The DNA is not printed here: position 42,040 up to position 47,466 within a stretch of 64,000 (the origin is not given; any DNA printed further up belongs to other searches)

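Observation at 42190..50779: Four-gene operon alternating giant T9SS-tailed proteins with small secreted proteins that carry a second, exosortase-like C-terminal sorting signal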

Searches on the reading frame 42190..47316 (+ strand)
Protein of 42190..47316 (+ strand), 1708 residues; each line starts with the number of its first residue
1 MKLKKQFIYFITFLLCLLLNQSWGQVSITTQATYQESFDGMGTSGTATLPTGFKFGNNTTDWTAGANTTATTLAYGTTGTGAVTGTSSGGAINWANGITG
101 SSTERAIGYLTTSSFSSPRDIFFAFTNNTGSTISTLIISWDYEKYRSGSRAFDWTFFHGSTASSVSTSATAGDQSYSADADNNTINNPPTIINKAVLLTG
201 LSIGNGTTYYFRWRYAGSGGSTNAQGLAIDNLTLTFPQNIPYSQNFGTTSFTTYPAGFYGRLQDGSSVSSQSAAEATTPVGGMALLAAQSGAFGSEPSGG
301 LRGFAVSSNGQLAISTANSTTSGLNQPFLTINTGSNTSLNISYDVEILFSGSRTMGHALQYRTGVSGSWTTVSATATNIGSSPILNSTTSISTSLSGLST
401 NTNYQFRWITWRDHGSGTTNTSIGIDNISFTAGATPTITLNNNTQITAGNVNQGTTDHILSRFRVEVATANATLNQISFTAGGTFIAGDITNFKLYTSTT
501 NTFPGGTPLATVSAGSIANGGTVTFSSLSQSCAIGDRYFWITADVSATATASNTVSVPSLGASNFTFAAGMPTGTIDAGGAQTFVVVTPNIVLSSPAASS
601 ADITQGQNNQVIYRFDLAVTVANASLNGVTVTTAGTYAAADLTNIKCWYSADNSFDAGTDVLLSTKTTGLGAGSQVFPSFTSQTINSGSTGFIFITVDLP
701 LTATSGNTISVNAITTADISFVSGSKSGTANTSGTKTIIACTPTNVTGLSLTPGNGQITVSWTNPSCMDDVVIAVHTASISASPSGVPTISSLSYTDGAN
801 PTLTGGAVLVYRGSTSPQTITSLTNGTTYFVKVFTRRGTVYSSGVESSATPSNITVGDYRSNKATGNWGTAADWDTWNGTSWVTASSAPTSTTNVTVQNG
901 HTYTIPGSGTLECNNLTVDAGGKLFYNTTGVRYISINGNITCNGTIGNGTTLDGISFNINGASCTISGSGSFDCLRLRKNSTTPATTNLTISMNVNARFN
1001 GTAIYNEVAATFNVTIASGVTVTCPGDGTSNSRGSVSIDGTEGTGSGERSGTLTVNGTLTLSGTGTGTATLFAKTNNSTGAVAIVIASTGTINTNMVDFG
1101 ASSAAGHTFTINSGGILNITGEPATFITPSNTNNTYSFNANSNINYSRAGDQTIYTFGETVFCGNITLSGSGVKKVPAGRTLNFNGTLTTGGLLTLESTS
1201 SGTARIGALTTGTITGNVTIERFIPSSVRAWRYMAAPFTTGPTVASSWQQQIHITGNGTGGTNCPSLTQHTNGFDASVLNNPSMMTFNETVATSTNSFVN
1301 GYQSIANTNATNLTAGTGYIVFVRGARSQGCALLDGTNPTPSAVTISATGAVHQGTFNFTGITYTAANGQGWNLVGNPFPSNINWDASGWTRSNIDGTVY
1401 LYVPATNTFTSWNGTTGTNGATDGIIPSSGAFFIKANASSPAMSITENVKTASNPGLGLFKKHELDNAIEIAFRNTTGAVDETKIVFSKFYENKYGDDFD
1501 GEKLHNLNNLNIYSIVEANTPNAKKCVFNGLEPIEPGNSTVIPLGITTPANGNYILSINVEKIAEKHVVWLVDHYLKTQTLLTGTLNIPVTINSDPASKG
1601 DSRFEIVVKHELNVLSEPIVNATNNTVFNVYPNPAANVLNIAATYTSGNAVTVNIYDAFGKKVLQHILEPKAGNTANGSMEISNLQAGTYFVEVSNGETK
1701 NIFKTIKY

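Call 4: search_protein_families(library=ncbifam, proteins=[window:42190-47316:+], max_evalue=1)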
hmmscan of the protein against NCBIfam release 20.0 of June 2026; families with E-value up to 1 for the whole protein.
window:42190-47316:+ (1708 aa): 1 family
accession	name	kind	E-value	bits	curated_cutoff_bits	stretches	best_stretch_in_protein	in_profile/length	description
TIGR04183.1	Por_Secre_tail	domain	3.7e-10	39.6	23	1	1630-1707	1-71/72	T9SS type A sorting domain-containing protein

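Call 5: search_protein_families(library=pfam, proteins=[window:42190-47316:+], max_evalue=1)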
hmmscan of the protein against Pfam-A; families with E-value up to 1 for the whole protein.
window:42190-47316:+ (1708 aa): 3 families
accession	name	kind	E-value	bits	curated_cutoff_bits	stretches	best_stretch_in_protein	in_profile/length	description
PF18962.6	Por_Secre_tail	-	2.1e-13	50.8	27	1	1630-1704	1-72/75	Secretion system C-terminal sorting domain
PF14873.11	BNR_assoc_N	-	1e-07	32.2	25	1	451-557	13-142/153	N-terminal domain of BNR-repeat neuraminidase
PF00041.27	fn3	-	0.015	16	25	0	330-418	7-76/84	Fibronectin type III domain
